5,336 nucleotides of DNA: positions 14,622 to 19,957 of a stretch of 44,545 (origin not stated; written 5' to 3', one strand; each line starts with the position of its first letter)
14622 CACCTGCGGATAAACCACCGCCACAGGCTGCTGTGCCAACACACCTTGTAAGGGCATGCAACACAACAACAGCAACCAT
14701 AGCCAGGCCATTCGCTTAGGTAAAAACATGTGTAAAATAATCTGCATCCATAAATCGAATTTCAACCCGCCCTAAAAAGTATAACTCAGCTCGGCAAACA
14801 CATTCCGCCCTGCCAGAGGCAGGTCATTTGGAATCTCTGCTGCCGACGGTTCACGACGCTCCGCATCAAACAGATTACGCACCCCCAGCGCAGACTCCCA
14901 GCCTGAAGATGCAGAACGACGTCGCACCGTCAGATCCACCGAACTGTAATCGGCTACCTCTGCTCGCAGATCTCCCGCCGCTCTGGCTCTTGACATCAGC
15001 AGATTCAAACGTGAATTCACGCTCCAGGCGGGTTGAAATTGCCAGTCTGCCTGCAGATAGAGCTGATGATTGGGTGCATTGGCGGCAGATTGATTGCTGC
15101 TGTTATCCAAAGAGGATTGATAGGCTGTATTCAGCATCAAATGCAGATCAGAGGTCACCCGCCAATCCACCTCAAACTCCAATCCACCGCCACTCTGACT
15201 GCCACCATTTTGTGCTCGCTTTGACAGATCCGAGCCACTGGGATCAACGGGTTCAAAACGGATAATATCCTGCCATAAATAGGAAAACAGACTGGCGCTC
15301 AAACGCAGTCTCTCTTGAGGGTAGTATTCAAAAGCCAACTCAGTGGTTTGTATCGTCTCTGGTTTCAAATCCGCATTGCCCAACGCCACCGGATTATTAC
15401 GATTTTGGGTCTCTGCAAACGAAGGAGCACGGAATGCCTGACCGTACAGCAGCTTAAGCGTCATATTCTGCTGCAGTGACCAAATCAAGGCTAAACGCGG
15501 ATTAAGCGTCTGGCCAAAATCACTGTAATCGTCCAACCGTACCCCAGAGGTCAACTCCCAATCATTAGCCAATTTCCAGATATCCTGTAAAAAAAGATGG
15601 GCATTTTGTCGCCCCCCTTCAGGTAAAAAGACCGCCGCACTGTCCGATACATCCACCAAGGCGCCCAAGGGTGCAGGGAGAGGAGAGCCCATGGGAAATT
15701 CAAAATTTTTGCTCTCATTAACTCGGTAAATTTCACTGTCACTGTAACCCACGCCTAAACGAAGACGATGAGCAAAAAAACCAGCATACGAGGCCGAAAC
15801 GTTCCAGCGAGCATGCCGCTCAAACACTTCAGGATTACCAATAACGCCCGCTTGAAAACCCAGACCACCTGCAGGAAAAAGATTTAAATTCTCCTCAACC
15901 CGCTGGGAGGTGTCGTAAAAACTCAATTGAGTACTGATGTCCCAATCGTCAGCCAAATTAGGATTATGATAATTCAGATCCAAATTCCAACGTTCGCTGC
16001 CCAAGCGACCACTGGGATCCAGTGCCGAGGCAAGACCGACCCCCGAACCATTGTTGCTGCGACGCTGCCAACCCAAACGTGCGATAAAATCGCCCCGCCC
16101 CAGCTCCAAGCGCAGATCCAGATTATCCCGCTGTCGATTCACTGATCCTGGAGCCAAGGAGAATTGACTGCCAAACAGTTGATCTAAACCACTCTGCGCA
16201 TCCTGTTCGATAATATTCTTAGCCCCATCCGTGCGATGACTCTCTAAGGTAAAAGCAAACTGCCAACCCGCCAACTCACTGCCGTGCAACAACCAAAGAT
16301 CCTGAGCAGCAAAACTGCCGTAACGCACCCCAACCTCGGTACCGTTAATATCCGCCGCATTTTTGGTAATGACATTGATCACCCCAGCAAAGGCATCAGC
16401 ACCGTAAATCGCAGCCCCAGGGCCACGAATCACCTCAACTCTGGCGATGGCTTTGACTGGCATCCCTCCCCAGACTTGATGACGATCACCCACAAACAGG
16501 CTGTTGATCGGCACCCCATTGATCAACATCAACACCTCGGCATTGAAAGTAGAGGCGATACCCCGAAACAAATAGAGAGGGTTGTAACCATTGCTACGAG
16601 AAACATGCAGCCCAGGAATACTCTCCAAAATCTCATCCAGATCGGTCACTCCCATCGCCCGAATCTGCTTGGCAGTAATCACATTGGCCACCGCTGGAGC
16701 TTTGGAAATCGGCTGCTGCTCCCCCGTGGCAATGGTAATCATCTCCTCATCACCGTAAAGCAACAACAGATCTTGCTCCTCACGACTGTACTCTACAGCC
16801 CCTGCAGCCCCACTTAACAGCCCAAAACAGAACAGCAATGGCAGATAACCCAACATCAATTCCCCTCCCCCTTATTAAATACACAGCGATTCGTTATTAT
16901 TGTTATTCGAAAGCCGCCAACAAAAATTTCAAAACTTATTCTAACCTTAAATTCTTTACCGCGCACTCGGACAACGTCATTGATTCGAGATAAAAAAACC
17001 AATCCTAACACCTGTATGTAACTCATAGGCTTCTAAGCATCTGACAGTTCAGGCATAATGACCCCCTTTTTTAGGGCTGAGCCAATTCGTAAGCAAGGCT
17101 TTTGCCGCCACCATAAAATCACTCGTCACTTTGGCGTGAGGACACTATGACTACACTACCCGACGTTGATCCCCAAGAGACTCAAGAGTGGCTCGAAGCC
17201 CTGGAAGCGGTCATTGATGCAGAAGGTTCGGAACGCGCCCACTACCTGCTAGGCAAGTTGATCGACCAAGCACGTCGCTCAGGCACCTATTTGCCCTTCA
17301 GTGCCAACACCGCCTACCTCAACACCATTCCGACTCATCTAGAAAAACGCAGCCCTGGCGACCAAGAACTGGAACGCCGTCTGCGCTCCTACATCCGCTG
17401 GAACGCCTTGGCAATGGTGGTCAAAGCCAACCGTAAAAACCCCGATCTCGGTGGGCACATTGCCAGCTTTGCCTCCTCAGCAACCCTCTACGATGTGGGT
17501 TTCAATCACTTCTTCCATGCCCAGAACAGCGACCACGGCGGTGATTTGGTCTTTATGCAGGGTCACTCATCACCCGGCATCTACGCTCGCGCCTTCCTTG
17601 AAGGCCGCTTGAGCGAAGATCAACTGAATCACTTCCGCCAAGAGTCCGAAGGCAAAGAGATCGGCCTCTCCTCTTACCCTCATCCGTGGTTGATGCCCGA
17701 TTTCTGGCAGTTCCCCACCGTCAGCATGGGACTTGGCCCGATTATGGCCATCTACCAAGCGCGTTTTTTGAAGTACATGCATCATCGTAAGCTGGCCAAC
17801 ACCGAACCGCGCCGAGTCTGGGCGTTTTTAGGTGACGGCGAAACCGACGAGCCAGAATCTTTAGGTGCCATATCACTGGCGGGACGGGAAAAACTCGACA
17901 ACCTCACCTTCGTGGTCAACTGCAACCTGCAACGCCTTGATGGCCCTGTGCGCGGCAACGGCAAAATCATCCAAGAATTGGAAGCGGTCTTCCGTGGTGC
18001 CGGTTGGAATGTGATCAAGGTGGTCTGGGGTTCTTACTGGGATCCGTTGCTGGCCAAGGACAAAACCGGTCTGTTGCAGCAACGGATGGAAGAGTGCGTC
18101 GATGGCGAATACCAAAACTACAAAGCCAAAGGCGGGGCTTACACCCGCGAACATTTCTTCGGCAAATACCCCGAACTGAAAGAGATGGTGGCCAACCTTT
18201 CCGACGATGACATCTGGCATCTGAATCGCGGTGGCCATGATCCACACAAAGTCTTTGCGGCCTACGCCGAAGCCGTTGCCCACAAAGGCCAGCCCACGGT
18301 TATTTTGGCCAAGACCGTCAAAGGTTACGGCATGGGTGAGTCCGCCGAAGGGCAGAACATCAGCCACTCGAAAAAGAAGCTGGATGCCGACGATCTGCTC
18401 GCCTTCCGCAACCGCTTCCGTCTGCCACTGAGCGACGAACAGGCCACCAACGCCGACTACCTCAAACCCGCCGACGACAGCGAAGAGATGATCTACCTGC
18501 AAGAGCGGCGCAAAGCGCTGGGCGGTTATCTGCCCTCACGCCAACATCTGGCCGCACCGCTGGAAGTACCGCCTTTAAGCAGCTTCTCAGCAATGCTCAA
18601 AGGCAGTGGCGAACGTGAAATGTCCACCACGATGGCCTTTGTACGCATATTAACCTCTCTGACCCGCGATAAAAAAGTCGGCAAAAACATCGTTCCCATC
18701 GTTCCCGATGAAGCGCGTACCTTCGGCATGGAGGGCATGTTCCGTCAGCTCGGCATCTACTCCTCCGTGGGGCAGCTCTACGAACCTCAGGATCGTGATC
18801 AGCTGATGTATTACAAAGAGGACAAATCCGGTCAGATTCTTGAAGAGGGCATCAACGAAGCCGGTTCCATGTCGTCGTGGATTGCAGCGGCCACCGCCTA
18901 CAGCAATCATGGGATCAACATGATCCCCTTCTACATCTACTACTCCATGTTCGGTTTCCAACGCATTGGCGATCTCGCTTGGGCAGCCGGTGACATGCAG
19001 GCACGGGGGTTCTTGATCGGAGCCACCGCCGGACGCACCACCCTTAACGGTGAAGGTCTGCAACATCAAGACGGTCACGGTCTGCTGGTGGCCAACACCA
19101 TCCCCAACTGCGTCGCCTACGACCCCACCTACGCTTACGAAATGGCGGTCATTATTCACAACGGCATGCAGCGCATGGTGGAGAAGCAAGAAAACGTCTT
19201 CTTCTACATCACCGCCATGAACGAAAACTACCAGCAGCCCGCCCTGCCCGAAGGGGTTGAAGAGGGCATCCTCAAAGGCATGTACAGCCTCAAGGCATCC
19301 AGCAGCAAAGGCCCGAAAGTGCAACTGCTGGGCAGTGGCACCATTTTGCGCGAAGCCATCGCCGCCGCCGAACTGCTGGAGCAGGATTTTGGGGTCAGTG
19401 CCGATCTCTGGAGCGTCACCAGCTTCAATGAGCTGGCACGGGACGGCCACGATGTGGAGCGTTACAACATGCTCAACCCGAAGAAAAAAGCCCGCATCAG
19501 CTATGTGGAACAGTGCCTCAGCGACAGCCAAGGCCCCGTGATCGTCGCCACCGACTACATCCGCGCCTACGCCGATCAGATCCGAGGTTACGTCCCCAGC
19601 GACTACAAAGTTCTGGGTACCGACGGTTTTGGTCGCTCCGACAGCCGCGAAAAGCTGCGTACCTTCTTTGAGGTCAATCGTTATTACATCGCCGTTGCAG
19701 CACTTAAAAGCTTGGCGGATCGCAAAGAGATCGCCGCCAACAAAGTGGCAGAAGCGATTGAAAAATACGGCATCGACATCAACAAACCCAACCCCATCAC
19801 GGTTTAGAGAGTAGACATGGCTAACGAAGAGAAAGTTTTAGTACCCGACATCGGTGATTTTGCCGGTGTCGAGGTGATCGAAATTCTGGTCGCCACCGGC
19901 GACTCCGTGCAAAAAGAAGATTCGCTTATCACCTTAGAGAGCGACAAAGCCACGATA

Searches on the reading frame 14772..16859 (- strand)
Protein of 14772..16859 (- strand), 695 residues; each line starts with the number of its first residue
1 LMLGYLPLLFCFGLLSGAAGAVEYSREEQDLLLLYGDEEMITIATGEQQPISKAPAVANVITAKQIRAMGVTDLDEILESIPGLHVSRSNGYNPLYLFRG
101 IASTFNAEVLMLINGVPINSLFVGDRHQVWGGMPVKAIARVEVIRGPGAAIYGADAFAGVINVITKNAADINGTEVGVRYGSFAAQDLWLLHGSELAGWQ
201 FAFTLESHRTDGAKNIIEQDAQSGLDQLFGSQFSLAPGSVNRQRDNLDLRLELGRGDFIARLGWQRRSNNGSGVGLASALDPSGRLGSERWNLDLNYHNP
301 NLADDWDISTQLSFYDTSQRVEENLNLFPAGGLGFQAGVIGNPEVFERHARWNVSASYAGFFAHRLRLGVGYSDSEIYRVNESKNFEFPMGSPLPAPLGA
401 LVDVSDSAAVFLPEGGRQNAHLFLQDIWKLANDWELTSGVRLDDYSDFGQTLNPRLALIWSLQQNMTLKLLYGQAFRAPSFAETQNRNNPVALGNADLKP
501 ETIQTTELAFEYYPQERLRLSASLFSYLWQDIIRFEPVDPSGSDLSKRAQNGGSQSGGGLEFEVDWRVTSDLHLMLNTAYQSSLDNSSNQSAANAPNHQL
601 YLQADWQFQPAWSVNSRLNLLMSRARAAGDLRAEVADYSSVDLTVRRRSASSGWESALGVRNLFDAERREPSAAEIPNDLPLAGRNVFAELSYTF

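Call 20: search_protein_families(library=pfam, proteins=[window:14772-16859:-], max_evalue=0.0001)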
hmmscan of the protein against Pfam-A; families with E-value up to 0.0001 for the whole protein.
window:14772-16859:- (695 aa): 4 families
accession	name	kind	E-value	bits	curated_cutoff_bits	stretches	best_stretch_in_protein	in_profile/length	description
PF00593.30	TonB_dep_Rec_b-barrel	-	3.6e-41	142.9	27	1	242-663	23-436/436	TonB dependent receptor-like, beta-barrel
PF07715.20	Plug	-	3.2e-23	82.7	23.9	1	51-160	2-107/107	TonB-dependent Receptor Plug Domain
PF14905.12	OMP_b-brl_3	-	6.7e-14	52.2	27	1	451-670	158-380/408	Outer membrane protein beta-barrel family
PF21012.3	DUF6850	-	3.9e-05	23.4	27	0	238-379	199-344/464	Family of unknown function (DUF6850)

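Call 73: search_protein_families(library=ncbifam, proteins=[window:14772-16859:-], max_evalue=0.00001)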
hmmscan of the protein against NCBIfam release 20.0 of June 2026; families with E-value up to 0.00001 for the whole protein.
window:14772-16859:- (695 aa): 30 families (the best 25 are shown)
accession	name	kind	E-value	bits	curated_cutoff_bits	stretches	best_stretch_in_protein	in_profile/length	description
TIGR01785.1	TonB-hemin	subfamily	2.9e-49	168.1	316.85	2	406-695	357-677/677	TonB-dependent heme/hemoglobin receptor family protein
NF053590.1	TonB_dep_TOL0244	equivalog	9.9e-47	159.8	645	2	41-197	15-170/604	TOL_0244 family TonB-dependent receptor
TIGR01783.1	TonB-siderophor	subfamily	1e-43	149.9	223.5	1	58-695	6-649/649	TonB-dependent siderophore receptor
TIGR01786.1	TonB-hemlactrns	subfamily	8.5e-41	140.1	323.75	2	373-695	369-719/719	TonB-dependent hemoglobin/transferrin/lactoferrin family receptor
NF010038.0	PRK13513.1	equivalog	1.2e-39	136.4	942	2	417-695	361-659/659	ligand-gated channel protein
NF010010.0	PRK13483.1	equivalog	8.5e-39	133.1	927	2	420-620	372-588/660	ligand-gated channel protein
TIGR01779.1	TonB-B12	equivalog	1.1e-38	133.3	599.7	2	38-194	29-182/614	TonB-dependent vitamin B12 receptor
NF007478.2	PRK10064.1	equivalog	1.8e-32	112.5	745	2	37-169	30-161/663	catecholate siderophore receptor CirA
NF010011.0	PRK13484.1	equivalog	1.3e-30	106.3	1197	2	38-169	31-162/682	IreA family TonB-dependent siderophore receptor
NF007926.1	PRK10641.1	equivalog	3e-30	105.3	836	2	37-184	27-170/617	TonB-dependent vitamin B12 receptor BtuB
NF010048.1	PRK13524.1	subfamily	8.4e-27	94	493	2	418-688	433-729/744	FepA family TonB-dependent siderophore receptor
NF010012.0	PRK13486.1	equivalog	1.5e-25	89.6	924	2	37-173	25-165/696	TonB-dependent receptor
NF010051.0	PRK13528.1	subfamily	6.5e-24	84.2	583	2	37-171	34-177/727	FepA family TonB-dependent siderophore receptor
NF050067.1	TonBEntbctnRecCfrA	equivalog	5.2e-21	74.6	1200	1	39-177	28-169/698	TonB-dependent ferric enterobactin receptor CfrA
TIGR04056.1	OMP_RagA_SusC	subfamily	1.1e-16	60.4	368.25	1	38-176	79-213/981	SusC/RagA family TonB-linked outer membrane protein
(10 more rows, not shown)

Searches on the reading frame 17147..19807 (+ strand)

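Call 20: search_protein_families(library=pfam, proteins=[window:17147-19807:+], max_evalue=0.0001)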
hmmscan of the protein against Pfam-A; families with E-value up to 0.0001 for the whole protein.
window:17147-19807:+ (886 aa): 3 families
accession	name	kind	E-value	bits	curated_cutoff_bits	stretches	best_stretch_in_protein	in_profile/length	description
PF17831.6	PDH_E1_M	-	1.2e-113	378.5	23.2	1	479-698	10-229/229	Pyruvate dehydrogenase E1 component middle domain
PF22613.1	Transketolase_C_1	-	9.5e-25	87.4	27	1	711-843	1-112/113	Transketolase-like TK C-terminal domain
PF00456.26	Transketolase_N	-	8.9e-15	54.9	22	1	79-293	5-214/334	Transketolase, thiamine diphosphate binding domain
